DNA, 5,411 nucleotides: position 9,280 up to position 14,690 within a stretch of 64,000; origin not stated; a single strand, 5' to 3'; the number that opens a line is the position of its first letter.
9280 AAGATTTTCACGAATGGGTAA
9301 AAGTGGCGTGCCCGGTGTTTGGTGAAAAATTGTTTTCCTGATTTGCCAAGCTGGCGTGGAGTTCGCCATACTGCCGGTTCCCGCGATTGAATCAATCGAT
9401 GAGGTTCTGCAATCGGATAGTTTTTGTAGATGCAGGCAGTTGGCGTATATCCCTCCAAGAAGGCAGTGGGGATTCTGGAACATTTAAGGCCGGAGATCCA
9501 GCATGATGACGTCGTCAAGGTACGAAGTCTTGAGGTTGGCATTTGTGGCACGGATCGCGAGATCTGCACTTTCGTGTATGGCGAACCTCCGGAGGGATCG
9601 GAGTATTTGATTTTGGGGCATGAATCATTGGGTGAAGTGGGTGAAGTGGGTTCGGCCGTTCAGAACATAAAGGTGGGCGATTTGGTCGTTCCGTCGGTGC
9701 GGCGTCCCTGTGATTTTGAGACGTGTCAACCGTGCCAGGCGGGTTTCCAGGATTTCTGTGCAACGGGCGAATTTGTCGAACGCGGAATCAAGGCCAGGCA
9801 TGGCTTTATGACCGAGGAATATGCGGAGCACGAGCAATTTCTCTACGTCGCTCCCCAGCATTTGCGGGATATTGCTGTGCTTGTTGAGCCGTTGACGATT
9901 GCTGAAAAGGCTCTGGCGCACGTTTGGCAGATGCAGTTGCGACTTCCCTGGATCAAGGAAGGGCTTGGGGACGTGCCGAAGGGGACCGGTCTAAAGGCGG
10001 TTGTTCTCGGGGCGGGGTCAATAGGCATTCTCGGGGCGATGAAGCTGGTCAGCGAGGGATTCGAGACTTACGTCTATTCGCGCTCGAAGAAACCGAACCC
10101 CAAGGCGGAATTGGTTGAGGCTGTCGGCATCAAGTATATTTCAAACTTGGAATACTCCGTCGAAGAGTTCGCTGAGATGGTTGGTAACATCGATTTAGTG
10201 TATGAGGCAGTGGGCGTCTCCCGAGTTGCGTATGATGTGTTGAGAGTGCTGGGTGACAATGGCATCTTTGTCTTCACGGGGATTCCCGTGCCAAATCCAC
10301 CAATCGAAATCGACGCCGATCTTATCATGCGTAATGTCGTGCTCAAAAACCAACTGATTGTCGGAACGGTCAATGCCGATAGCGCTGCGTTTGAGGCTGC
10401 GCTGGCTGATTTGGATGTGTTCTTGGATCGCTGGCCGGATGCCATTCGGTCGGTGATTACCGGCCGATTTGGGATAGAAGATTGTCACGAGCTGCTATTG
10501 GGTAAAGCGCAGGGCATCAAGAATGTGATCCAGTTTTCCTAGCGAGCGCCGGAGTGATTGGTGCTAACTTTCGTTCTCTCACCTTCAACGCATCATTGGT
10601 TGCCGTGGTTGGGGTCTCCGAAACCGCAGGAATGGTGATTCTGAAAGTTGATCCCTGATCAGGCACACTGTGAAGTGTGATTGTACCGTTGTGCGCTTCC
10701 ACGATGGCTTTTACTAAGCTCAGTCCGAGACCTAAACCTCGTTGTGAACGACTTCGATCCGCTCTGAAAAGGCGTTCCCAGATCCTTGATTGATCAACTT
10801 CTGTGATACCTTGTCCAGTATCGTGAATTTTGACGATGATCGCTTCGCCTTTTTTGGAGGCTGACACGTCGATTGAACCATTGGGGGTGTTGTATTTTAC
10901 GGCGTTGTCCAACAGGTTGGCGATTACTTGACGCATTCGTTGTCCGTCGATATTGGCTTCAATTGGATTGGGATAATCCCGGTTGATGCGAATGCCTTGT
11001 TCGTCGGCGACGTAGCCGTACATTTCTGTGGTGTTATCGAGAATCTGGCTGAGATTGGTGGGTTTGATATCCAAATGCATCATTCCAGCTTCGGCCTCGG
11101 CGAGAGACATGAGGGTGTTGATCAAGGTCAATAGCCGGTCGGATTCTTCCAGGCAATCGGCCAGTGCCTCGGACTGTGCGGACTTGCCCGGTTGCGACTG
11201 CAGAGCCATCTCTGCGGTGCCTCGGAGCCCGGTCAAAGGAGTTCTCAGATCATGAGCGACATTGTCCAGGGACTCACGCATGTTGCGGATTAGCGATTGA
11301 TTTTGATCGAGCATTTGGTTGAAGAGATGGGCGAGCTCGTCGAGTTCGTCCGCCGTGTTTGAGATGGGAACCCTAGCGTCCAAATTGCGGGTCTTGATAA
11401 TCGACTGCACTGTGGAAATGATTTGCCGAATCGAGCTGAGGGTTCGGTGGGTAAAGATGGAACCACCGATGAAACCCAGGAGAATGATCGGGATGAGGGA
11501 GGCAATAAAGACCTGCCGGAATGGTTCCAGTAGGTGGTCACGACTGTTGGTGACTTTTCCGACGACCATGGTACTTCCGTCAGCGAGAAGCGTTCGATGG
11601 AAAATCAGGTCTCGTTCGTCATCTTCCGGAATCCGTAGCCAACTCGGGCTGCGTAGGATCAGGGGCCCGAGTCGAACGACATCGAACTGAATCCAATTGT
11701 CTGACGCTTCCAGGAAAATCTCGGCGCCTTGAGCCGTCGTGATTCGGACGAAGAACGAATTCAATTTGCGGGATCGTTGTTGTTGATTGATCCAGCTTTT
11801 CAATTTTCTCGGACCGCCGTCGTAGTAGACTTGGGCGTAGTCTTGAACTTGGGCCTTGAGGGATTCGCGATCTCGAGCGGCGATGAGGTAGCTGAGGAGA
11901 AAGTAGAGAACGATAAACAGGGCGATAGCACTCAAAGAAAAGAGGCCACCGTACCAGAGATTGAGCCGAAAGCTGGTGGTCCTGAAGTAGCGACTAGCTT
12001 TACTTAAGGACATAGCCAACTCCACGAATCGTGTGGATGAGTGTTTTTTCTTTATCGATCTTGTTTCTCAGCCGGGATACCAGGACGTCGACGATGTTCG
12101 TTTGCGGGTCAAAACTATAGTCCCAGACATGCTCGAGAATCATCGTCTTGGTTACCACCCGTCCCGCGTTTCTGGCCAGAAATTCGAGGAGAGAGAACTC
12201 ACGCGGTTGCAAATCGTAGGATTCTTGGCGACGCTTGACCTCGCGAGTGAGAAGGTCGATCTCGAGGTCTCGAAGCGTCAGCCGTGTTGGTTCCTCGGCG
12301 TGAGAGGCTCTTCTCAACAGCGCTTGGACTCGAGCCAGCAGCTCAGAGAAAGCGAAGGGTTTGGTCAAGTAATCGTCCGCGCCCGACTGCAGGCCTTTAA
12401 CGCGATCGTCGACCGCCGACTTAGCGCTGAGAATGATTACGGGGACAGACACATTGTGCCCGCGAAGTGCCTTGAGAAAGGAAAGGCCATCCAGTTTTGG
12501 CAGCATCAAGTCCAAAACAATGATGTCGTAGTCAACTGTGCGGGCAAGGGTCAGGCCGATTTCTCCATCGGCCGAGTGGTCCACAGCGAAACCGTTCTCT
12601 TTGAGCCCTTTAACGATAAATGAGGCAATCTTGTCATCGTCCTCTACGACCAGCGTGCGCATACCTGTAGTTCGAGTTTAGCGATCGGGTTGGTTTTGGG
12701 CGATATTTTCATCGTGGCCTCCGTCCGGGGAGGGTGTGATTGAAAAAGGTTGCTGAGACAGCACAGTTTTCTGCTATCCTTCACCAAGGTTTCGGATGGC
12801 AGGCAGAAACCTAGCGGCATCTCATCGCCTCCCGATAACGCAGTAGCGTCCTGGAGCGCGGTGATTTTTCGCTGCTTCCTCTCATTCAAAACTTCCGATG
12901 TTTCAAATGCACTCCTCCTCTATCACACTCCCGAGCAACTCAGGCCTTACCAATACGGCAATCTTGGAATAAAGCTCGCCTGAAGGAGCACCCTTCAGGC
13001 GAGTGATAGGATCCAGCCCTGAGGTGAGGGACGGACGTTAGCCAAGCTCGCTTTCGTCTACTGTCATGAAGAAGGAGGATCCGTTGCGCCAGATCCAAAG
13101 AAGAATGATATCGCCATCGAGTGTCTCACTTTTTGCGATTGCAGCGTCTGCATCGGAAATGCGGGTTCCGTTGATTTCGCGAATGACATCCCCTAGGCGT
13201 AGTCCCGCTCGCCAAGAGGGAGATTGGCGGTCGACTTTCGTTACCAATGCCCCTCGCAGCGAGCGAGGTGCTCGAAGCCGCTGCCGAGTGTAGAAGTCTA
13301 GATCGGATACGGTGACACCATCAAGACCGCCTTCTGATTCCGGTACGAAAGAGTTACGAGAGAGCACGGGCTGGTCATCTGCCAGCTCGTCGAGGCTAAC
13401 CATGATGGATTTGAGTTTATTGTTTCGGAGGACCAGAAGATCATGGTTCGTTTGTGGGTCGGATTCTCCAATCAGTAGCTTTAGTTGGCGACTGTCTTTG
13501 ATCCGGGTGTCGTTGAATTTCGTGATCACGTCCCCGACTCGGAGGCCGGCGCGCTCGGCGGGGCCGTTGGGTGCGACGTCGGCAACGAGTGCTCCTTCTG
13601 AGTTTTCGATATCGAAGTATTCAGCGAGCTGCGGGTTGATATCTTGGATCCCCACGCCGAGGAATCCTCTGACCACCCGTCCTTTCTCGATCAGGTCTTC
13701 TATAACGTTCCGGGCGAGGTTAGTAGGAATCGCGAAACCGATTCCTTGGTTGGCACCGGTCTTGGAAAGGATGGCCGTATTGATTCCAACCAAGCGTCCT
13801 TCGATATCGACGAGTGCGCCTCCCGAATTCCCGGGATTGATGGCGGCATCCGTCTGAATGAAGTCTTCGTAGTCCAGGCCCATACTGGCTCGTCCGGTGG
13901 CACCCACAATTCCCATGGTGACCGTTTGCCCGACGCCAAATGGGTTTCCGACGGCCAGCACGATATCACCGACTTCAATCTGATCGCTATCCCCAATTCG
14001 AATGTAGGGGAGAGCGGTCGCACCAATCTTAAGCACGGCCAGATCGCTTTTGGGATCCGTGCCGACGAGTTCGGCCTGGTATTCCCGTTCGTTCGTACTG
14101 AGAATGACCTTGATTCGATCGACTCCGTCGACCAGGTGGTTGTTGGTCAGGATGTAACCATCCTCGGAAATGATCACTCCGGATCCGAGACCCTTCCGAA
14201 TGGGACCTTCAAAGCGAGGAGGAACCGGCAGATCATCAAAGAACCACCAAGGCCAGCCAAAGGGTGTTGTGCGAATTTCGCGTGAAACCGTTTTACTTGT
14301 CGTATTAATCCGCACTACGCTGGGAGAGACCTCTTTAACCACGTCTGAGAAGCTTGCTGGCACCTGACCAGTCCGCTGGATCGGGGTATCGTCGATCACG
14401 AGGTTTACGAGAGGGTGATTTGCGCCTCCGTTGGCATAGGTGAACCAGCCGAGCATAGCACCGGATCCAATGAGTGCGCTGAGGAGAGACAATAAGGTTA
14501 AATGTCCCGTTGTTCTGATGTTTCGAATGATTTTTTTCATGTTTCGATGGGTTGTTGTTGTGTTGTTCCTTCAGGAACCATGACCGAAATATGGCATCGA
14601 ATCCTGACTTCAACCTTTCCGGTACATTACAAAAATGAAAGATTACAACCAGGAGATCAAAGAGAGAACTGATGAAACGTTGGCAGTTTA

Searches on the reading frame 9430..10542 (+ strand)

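Call 62: search_protein_families(library=pfam, proteins=[window:9430-10542:+], max_evalue=0.00001)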
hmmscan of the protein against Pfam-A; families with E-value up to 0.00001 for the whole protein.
window:9430-10542:+ (370 aa): 3 families
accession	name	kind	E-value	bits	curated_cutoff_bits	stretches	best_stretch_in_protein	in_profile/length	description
PF16912.11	Glu_dehyd_C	-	1e-44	153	34.9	1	147-369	2-211/211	Glucose dehydrogenase C-terminus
PF08240.17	ADH_N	-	6.3e-15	55.7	23.5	1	27-140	3-101/104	Alcohol dehydrogenase GroES-like domain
PF00107.32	ADH_zinc_N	-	5.2e-08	33.3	31.8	1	198-326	2-125/129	Zinc-binding dehydrogenase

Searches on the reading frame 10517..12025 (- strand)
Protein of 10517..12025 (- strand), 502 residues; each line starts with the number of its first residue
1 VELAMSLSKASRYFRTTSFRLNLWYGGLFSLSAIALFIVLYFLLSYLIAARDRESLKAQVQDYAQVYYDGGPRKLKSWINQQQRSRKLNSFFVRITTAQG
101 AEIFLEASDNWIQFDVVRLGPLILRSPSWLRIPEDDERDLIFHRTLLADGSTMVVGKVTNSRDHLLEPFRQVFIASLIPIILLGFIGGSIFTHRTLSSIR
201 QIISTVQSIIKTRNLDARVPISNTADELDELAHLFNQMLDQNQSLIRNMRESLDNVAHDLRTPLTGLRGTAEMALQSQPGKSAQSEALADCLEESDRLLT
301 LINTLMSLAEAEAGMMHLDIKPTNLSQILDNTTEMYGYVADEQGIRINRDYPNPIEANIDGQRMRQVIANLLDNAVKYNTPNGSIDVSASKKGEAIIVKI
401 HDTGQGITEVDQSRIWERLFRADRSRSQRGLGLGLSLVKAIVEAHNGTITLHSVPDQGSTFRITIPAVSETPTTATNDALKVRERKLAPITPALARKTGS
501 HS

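Call 62: search_protein_families(library=pfam, proteins=[window:10517-12025:-], max_evalue=0.00001)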
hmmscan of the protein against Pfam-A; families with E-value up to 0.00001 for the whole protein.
window:10517-12025:- (502 aa): 4 families
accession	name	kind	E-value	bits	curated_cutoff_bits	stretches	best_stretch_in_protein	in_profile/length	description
PF02518.31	HATPase_c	-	2.3e-29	102.5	26.4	1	360-467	2-109/111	Histidine kinase-, DNA gyrase B-, and HSP90-like ATPase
PF00512.31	HisKA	-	7.5e-15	55.2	26.9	1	249-314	2-66/66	His Kinase A (phospho-acceptor) domain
PF00672.30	HAMP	-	1.5e-10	41.7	25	1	191-241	2-50/53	HAMP domain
PF14501.12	HATPase_c_5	-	1.9e-06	28.1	22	0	365-453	7-90/102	GHKL domain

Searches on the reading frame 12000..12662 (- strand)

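Call 62: search_protein_families(library=pfam, proteins=[window:12000-12662:-], max_evalue=0.00001)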
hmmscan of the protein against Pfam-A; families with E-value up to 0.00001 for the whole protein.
window:12000-12662:- (220 aa): 2 families
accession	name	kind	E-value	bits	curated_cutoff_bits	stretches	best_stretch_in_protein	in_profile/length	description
PF00072.30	Response_reg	-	2.7e-28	98.8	30.2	1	4-113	2-111/111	Response regulator receiver domain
PF00486.34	Trans_reg_C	-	4.1e-27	94.5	26.2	1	147-219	2-77/77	Transcriptional regulatory protein, C terminal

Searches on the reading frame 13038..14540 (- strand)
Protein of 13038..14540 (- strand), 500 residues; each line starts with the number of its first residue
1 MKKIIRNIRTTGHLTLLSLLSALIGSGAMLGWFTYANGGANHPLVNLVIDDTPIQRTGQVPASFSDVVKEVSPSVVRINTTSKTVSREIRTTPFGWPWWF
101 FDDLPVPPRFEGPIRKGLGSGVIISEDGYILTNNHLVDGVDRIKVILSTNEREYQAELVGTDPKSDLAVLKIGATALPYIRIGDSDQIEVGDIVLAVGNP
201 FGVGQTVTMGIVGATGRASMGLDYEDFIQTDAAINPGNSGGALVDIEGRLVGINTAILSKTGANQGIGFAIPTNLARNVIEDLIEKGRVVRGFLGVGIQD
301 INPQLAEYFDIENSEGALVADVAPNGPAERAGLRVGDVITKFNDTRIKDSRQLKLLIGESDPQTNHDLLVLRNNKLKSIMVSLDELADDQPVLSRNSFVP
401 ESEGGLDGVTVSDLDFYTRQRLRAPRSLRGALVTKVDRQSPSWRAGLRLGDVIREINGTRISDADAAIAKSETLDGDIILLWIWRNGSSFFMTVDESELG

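Call 62: search_protein_families(library=pfam, proteins=[window:13038-14540:-], max_evalue=0.00001)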
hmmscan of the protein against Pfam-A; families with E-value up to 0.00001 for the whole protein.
window:13038-14540:- (500 aa): 5 families
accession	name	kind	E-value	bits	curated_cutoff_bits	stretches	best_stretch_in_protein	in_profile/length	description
PF13365.12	Trypsin_2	-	1.4e-33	117.1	27.6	1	119-253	1-144/144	Trypsin-like peptidase domain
PF13180.12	PDZ_2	-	4.3e-26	91.4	27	2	292-383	1-80/80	PDZ domain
PF17820.7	PDZ_6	-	2.7e-22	78.7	27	2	319-352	2-35/54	PDZ domain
PF00089.32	Trypsin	-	3.7e-19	69.9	20.6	1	119-280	27-220/220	Trypsin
PF00595.29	PDZ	-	9e-17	61.7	23.2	1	290-353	8-63/81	PDZ domain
